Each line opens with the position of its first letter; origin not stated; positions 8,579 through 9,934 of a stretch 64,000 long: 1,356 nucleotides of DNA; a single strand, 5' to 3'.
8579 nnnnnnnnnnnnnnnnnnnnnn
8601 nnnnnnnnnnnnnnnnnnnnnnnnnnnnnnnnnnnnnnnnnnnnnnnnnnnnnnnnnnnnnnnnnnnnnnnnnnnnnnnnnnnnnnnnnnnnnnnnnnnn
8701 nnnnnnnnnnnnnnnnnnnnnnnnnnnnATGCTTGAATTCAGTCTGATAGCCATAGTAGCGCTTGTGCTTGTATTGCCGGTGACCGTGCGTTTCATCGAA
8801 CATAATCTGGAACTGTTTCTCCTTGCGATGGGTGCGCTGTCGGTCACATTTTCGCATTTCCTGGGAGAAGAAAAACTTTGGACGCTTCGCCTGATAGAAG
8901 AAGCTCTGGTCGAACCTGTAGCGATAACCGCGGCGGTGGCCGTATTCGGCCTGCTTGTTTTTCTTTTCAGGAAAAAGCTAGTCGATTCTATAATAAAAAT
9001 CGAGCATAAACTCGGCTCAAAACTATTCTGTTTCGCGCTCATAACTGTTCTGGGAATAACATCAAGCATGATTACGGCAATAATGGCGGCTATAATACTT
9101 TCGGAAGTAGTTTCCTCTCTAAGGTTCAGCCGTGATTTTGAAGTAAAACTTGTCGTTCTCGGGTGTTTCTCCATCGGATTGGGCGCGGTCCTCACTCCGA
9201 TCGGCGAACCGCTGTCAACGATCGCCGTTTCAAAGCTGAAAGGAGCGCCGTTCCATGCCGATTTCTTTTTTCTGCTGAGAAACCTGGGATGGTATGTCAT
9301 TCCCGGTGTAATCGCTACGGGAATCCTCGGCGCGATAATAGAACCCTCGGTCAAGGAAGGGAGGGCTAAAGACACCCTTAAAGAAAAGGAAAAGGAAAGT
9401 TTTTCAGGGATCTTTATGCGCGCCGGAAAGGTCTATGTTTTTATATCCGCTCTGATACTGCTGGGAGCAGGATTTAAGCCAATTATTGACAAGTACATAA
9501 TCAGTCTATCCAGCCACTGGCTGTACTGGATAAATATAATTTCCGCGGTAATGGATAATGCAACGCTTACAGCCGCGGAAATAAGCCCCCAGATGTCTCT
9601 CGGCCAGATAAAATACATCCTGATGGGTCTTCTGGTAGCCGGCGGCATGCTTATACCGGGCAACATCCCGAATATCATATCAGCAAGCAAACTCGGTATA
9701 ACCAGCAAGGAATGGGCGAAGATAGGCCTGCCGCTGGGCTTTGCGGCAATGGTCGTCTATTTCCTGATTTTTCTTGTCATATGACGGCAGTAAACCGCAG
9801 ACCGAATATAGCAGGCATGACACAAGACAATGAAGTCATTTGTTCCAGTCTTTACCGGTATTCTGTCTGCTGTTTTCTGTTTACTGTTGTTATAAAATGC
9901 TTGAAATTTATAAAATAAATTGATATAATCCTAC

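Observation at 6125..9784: RnfC-RnfD without RnfG/E/A/B, translationally coupled to an ion-transporter-superfamily permease and facing an ApbE flavin transferase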

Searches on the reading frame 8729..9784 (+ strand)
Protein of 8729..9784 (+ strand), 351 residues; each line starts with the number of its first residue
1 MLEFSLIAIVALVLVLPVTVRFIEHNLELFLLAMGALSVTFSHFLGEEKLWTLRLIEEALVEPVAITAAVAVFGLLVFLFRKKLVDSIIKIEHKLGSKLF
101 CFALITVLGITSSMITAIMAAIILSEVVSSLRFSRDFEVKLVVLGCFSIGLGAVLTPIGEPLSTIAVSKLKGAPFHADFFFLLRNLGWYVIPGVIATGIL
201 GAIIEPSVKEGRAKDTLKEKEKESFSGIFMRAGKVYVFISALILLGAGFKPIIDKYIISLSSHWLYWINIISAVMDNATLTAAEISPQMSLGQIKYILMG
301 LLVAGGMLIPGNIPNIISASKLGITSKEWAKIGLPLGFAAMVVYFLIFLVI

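Call 3: search_protein_families(library=pfam, proteins=[window:8729-9784:+], max_evalue=0.01)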
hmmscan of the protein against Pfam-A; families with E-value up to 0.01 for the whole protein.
window:8729-9784:+ (351 aa): 1 family
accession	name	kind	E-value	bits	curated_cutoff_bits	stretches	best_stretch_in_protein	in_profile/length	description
PF07854.18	DUF1646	-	2.1e-112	376.4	21.4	1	5-351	3-347/347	Protein of unknown function (DUF1646)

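Call 4: search_protein_families(library=ncbifam, proteins=[window:8729-9784:+], max_evalue=0.01)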
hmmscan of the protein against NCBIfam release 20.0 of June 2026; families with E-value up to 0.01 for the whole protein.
window:8729-9784:+ (351 aa): 0 families

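Call 12: find_encoding_contigs(protein=window:8729-9784:+, flank=10000, max_places=6)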
Protein window:8729-9784:+ (351 aa): no gene with exactly this product is on record in the collection.

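Call 14: find_homologous_proteins(query=window:8729-9784:+, max_evalue=1e-10)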
Query window:8729-9784:+ (351 aa): 7618 proteins with E <= 1e-10 among 8000 candidates; the best 120 are listed.
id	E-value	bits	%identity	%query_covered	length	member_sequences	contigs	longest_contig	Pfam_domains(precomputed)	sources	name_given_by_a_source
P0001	2.2e-213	726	100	100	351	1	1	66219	PF07854.19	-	-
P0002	3.4e-148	512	71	99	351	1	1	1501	PF07854.19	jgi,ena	-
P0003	2.4e-146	505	68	94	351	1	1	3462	PF07854.19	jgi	jgi:predicted cation transporter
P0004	7.3e-146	504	69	99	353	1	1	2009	PF07854.19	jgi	jgi:predicted cation transporter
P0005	2.7e-144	499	66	100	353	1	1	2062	PF07854.19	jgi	jgi:predicted cation transporter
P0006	9.2e-144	497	66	100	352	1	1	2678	PF07854.19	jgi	jgi:predicted cation transporter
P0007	2.0e-142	493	69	95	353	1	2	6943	PF07854.19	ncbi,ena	-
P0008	6.8e-142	491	68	99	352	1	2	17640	PF07854.19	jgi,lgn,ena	jgi:predicted cation transporter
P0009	4.4e-141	488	65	99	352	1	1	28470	PF07854.19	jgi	jgi:predicted cation transporter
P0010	2.2e-140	486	66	99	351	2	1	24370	PF07854.19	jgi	jgi:predicted cation transporter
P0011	4.0e-140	485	66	99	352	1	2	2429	PF07854.19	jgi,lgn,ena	-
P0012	4.9e-140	485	66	100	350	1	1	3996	PF07854.19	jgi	jgi:predicted cation transporter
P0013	6.9e-140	484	65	99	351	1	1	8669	PF07854.19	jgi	jgi:predicted cation transporter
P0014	1.3e-139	483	66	99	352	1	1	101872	PF07854.19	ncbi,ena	-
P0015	1.4e-137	477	65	94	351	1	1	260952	PF07854.19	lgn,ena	-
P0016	2.8e-137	476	65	99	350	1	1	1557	PF07854.19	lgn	-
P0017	4.6e-137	475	63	100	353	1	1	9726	PF07854.19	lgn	-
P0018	3.1e-136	472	66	99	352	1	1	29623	PF07854.19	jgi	jgi:predicted cation transporter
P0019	4.4e-135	468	65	96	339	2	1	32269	PF07854.19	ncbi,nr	ncbi:MAG: DUF1646 family protein [Endomicrobiales bacterium]|nr:DUF1646 family protein [Endomicrobia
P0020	4.6e-135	468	64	99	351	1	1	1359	PF07854.19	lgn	-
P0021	2.2e-134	466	64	96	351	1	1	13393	PF07854.19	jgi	jgi:predicted cation transporter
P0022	3.8e-134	465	63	94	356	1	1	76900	PF07854.19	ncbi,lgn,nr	ncbi:MAG: DUF1646 domain-containing protein [Elusimicrobia bacterium]|nr:DUF1646 domain-containing p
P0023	7.9e-134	464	63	93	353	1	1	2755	PF07854.19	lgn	-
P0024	1.8e-133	463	64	100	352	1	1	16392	PF07854.19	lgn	-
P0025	2.1e-133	463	63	100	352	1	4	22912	PF07854.19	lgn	-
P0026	3.0e-133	462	63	100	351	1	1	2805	PF07854.19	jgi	jgi:predicted cation transporter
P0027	3.7e-133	462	63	100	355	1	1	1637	PF07854.19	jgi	jgi:predicted cation transporter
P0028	7.5e-133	461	63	100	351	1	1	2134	PF07854.19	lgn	-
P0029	1.6e-132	460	62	100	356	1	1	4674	PF07854.19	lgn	-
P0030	1.8e-132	460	64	100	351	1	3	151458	PF07854.19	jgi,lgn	jgi:predicted cation transporter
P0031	1.9e-132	460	62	100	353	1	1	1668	PF07854.19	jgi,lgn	jgi:predicted cation transporter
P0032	2.5e-132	459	64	100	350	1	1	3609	PF07854.19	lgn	-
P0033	3.8e-132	459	62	100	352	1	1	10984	PF07854.19,PF03600.23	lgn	-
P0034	6.2e-132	458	63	100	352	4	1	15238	PF07854.19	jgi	jgi:predicted cation transporter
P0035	9.1e-131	454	63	99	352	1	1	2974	PF07854.19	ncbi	ncbi:DUF1646 family protein [Elusimicrobiota bacterium]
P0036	1.0e-130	454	63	95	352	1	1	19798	PF07854.19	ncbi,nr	ncbi:MAG: DUF1646 family protein [Elusimicrobia bacterium]|nr:DUF1646 family protein [Elusimicrobiot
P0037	1.8e-130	453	62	99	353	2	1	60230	PF07854.19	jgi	-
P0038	1.9e-130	453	60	99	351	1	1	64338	PF07854.19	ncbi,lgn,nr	ncbi:MAG: DUF1646 domain-containing protein [Elusimicrobia bacterium]|nr:DUF1646 domain-containing p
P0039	3.0e-130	453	64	99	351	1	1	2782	PF07854.19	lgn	-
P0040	3.4e-130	452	65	95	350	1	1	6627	PF07854.19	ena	-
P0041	3.9e-130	452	63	99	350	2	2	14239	PF07854.19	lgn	-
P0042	1.0e-129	451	63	94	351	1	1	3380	PF07854.19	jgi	jgi:predicted cation transporter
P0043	1.9e-129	450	62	100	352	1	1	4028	PF07854.19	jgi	-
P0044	1.3e-128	447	60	100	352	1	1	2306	PF07854.19,PF03600.23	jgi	jgi:predicted cation transporter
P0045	3.4e-128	446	63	99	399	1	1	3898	PF07854.19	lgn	-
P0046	9.1e-128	444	62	99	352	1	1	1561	PF07854.19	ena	-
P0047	1.1e-127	444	62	100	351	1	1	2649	PF07854.19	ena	-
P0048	1.3e-127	444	60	100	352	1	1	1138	PF07854.19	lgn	-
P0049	2.8e-127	443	61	100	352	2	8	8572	PF07854.19,PF03600.23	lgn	-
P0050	3.8e-127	442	61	99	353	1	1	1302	PF07854.19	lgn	-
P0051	5.5e-127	442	62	98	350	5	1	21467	PF07854.19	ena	-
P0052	2.3e-126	440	62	97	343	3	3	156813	PF07854.19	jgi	-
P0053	2.3e-125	436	62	95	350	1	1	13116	PF07854.19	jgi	jgi:predicted cation transporter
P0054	6.4e-125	435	60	100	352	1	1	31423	PF07854.19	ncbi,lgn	-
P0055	3.2e-124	433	60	98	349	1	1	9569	PF07854.19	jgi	jgi:predicted cation transporter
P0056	6.1e-124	432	61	95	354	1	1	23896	PF07854.19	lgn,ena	-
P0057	1.1e-123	431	60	100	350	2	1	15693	PF07854.19,PF03600.23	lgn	-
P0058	1.9e-122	427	59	99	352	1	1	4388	PF07854.19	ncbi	ncbi:MAG: DUF1646 family protein [Endomicrobiales bacterium]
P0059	1.3e-121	424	59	99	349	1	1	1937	PF07854.19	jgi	jgi:predicted cation transporter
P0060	3.3e-121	423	60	99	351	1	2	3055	PF07854.19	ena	-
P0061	3.7e-121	423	59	100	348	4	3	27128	PF07854.19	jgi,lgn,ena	-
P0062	5.7e-121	422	70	81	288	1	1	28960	PF07854.19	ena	-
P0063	3.3e-120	420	65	89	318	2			PF07854.19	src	-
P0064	5.3e-120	419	59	99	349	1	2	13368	PF07854.19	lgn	-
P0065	1.4e-119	417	60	99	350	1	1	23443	PF07854.19,PF03600.23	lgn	-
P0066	6.4e-119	415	60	98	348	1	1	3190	PF07854.19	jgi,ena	-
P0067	6.7e-119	415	57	94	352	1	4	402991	PF07854.19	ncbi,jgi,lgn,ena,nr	ncbi:MAG: DUF1646 family protein [Elusimicrobia bacterium]|nr:DUF1646 family protein [Elusimicrobiot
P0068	1.3e-117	411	60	93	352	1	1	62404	PF07854.19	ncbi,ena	-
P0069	1.9e-117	410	59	93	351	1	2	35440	PF07854.19,PF03600.23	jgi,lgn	jgi:predicted cation transporter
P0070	2.5e-117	410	59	93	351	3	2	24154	PF07854.19,PF03600.23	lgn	-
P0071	2.9e-117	410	56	93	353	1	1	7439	PF07854.19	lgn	-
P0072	3.2e-117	410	58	100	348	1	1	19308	PF07854.19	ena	-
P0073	1.6e-116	407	59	93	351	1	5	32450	PF07854.19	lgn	-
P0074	6.3e-116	405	58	96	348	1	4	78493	PF07854.19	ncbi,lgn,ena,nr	ncbi:MAG: DUF1646 family protein [Nitrospiraceae bacterium]|nr:DUF1646 family protein [Nitrospiracea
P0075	1.1e-115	405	58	93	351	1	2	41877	PF07854.19,PF03600.23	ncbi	-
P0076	2.0e-115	404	58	95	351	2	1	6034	PF07854.19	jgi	jgi:predicted cation transporter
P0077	2.3e-115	404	56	93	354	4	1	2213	PF07854.19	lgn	-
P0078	3.7e-115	403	56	100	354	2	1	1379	PF07854.19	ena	-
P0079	4.1e-115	403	57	99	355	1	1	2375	PF07854.19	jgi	jgi:predicted cation transporter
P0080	3.7e-114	400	56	93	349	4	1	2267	PF07854.19,PF03600.23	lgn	-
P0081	1.1e-113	398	56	93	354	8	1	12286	PF07854.19,PF03600.23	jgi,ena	-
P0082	1.7e-113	397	55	99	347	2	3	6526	PF07854.19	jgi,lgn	jgi:predicted cation transporter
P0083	2.4e-113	397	55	93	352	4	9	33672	PF07854.19,PF03600.23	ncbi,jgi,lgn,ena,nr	ncbi:MAG TPA: DUF1646 family protein [bacterium]|nr:DUF1646 family protein [bacterium] HPO51612.1 DU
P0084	2.6e-113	397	55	99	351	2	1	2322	PF07854.19,PF03600.23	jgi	jgi:predicted cation transporter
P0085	4.7e-113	396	54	95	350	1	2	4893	PF07854.19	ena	-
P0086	1.0e-112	395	56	93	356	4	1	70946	PF07854.19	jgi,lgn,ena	-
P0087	1.5e-112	394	54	93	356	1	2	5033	PF07854.19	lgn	-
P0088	1.9e-112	394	58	89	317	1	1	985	PF07854.19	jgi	jgi:predicted cation transporter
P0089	2.9e-112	393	55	94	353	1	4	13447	PF07854.19,PF03600.23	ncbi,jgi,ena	-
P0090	4.2e-112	393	53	97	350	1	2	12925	PF07854.19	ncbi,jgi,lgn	-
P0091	9.1e-112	392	54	94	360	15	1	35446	PF07854.19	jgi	-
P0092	1.3e-111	391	56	99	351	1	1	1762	PF07854.19,PF03600.23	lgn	-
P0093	1.4e-111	391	54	97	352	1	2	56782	PF07854.19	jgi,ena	-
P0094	1.0e-109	385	55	93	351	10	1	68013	PF07854.19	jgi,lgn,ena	-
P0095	1.5e-109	384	53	100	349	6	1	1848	PF07854.19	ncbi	-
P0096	1.8e-109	384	54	100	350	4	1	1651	PF07854.19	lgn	-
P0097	7.0e-109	382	53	95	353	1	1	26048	PF07854.19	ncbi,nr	ncbi:MAG: DUF1646 domain-containing protein [bacterium]|nr:DUF1646 domain-containing protein [bacter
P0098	7.0e-109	382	57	95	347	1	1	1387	PF07854.19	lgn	-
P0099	1.1e-107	378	52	94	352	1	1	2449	PF07854.19,PF03600.23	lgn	-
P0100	1.5e-107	378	53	94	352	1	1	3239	PF07854.19,PF03600.23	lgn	-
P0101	2.1e-107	377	52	93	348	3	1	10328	PF07854.19,PF03600.23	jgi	jgi:predicted cation transporter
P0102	3.5e-107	377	53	99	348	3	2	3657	PF07854.19,PF03600.23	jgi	jgi:predicted cation transporter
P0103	4.4e-107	376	54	93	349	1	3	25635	PF07854.19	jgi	jgi:predicted cation transporter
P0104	5.0e-107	376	57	99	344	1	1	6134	PF07854.19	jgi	jgi:predicted cation transporter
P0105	6.8e-107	376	54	94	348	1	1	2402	PF07854.19,PF03600.23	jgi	jgi:predicted cation transporter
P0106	2.0e-106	374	54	95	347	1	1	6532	PF07854.19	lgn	-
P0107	2.5e-106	374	54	100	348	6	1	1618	PF07854.19,PF03600.23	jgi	jgi:predicted cation transporter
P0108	2.6e-106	374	52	99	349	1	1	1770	PF07854.19,PF03600.23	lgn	-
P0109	3.3e-106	374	53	99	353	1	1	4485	PF07854.19,PF03600.23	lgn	-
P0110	3.6e-106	373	56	100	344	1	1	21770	PF07854.19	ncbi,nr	ncbi:MAG: DUF1646 family protein [Candidatus Omnitrophota bacterium]|nr:DUF1646 family protein [Cand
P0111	3.9e-106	373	54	94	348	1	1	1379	PF07854.19,PF03600.23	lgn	-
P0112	4.1e-106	373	54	99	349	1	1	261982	PF07854.19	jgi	jgi:predicted cation transporter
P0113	4.7e-106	373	56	94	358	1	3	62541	PF07854.19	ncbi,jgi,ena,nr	ncbi:MAG TPA: DUF1646 family protein [Elusimicrobiota bacterium]|nr:DUF1646 family protein [Elusimic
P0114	5.2e-106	373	53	99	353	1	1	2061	PF07854.19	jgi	jgi:predicted cation transporter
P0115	6.6e-106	373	61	87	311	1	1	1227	PF07854.19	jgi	jgi:predicted cation transporter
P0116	6.7e-106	373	52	98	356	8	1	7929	PF07854.19,PF03600.23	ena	-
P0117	7.2e-106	372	56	97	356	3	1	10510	PF07854.19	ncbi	-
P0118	8.5e-106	372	55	98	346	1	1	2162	PF07854.19,PF03600.23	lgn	-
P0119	9.6e-106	372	58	94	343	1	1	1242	PF07854.19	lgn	-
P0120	9.8e-106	372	54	100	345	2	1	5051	PF07854.19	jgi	jgi:predicted cation transporter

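Call 15: find_encoding_contigs(protein=P0014, flank=10000, max_places=2)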
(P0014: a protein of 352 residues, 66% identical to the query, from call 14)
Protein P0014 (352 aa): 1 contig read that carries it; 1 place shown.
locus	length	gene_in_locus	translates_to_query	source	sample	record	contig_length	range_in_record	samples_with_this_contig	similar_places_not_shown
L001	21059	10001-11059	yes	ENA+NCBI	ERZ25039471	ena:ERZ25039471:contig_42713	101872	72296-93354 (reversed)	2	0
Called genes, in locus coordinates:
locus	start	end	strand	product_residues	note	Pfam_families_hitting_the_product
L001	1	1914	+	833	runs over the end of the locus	PF00690:Cation_ATPase_N, PF00122:E1-E2_ATPase, PF00702:Hydrolase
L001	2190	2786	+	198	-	PF00440:TetR_N, PF22276:SlmA-like_C (weak)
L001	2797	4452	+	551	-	PF10096:DUF2334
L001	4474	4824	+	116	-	-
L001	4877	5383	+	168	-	PF00691:OmpA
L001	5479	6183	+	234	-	PF00691:OmpA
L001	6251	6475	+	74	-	-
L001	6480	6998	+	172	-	PF03073:TspO_MBR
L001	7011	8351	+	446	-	PF00654:Voltage_CLC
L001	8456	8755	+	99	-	-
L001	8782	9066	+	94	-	-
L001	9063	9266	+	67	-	-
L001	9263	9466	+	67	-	PF00990:GGDEF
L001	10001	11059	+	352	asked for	PF07854:DUF1646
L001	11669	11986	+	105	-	PF02001:DUF134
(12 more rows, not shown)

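Call 16: find_encoding_contigs(protein=P0015, flank=10000, max_places=2)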
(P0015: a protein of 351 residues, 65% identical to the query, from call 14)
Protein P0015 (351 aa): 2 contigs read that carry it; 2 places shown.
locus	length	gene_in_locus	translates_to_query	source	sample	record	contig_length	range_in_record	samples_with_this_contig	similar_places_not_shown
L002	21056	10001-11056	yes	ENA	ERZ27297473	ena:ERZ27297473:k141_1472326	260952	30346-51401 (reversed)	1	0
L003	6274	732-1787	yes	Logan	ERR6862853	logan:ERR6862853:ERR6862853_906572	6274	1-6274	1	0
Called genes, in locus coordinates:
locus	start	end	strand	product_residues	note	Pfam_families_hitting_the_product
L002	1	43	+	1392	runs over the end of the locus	PF13188:PAS_8 (weak), PF08448:PAS_4 (weak), PF08447:PAS_3 (weak), PF00989:PAS, PF13426:PAS_9, PF08447:PAS_3, PF02518:HATPase_c, PF00072:Response_reg, +3 more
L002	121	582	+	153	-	PF13420:Acetyltransf_4, PF00583:Acetyltransf_1, PF13673:Acetyltransf_10, PF13508:Acetyltransf_7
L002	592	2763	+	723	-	PF25062:ARM_TT21_N (weak), PF23914:TPR_CcmH_CycH, PF00515:TPR_1 (weak), PF07719:TPR_2 (weak), PF13181:TPR_8 (weak), PF13432:TPR_16, PF13432:TPR_16, PF12895:ANAPC3 (weak), +17 more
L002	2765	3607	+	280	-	PF00288:GHMP_kinases_N, PF08544:GHMP_kinases_C (weak)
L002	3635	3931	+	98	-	PF04026:SpoVG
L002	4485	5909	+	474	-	PF00483:NTP_transferase, PF01128:IspD (weak), PF12804:NTP_transf_3, PF25084:LbH_EIF2B, PF00132:Hexapep, PF25087:GMPPB_C, PF00132:Hexapep, PF14602:Hexapep_2 (weak)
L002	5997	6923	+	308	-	PF13793:Pribosyltran_N, PF00156:Pribosyltran, PF14572:Pribosyl_synth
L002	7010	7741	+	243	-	PF01386:Ribosomal_L25p, PF14693:Ribosomal_TL5_C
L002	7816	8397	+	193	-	PF01195:Pept_tRNA_hydro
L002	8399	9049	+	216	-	PF12225:DUF5981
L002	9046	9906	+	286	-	PF02219:MTHFR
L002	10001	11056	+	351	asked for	PF07854:DUF1646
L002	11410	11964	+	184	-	PF00196:GerE (faint)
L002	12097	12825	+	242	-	-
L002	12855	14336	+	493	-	PF00909:Ammonium_transp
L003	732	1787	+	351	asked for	PF07854:DUF1646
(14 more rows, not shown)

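Call 17: find_encoding_contigs(protein=P0067, flank=10000, max_places=2)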
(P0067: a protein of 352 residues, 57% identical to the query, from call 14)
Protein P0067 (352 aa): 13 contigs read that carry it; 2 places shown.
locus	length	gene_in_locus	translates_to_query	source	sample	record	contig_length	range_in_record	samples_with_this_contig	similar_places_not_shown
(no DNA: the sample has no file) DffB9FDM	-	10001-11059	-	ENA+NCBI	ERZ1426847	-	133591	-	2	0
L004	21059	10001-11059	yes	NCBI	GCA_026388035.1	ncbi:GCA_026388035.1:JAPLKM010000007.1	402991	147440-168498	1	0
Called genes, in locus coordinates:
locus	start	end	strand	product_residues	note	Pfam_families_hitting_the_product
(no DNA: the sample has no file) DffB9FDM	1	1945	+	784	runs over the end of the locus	PF00672:HAMP, PF00512:HisKA, PF02518:HATPase_c, PF00072:Response_reg, PF00990:GGDEF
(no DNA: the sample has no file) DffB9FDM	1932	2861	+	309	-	PF00072:Response_reg, PF00990:GGDEF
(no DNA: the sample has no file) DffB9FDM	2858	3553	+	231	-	PF00072:Response_reg, PF00486:Trans_reg_C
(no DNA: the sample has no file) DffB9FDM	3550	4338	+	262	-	PF04542:Sigma70_r2, PF04545:Sigma70_r4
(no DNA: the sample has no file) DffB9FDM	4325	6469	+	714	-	PF13432:TPR_16 (faint), PF07719:TPR_2 (faint), PF13181:TPR_8 (faint), PF13424:TPR_12 (faint), PF00515:TPR_1 (faint), PF13174:TPR_6 (faint), PF14559:TPR_19 (faint), PF13371:TPR_9 (faint), +1 more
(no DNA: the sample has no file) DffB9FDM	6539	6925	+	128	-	-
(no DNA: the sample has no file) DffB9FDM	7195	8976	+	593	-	PF01336:tRNA_anti-codon, PF00152:tRNA-synt_2, PF02938:GAD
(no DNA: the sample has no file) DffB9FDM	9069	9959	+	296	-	PF02219:MTHFR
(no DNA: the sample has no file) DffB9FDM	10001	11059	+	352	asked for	PF07854:DUF1646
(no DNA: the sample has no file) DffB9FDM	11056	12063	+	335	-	PF00682:HMGL-like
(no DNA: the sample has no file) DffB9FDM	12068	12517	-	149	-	-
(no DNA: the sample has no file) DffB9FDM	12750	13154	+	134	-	-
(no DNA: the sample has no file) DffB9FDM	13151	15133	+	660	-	PF13585:CHU_C (faint), PF00691:OmpA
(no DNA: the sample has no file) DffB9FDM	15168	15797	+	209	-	-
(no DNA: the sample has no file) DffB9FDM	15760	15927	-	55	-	-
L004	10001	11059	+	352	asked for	PF07854:DUF1646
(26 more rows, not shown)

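Call 36: find_encoding_contigs(protein=P0008, flank=10000, max_places=2)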
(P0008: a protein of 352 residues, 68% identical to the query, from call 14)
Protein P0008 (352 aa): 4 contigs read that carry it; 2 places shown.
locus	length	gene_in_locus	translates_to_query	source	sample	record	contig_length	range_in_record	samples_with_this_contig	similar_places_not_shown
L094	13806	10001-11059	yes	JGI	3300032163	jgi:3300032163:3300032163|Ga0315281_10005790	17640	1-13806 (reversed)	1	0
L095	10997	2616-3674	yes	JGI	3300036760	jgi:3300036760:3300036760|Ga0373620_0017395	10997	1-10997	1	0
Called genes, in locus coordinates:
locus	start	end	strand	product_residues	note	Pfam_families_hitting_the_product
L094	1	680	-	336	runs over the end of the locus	PF00953:Glycos_transf_4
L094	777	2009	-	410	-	PF00464:SHMT, PF00155:Aminotran_1_2, PF01212:Beta_elim_lyase (weak)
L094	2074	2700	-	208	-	PF01300:Sua5_yciO_yrdC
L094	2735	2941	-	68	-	-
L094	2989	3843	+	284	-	PF00288:GHMP_kinases_N, PF08544:GHMP_kinases_C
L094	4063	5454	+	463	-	PF00483:NTP_transferase, PF01128:IspD, PF12804:NTP_transf_3, PF25084:LbH_EIF2B, PF25087:GMPPB_C, PF00132:Hexapep, PF00132:Hexapep (weak), PF25087:GMPPB_C (weak), +3 more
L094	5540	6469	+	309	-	PF13793:Pribosyltran_N, PF00156:Pribosyltran, PF14572:Pribosyl_synth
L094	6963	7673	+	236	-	PF01386:Ribosomal_L25p, PF14693:Ribosomal_TL5_C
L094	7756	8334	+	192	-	PF01195:Pept_tRNA_hydro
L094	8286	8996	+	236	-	PF12225:DUF5981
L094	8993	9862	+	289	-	PF02219:MTHFR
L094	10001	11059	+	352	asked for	PF07854:DUF1646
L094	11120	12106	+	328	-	PF00682:HMGL-like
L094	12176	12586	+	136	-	PF01519:DUF16 (weak), PF10779:XhlA (faint)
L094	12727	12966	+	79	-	-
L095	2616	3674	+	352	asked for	PF07854:DUF1646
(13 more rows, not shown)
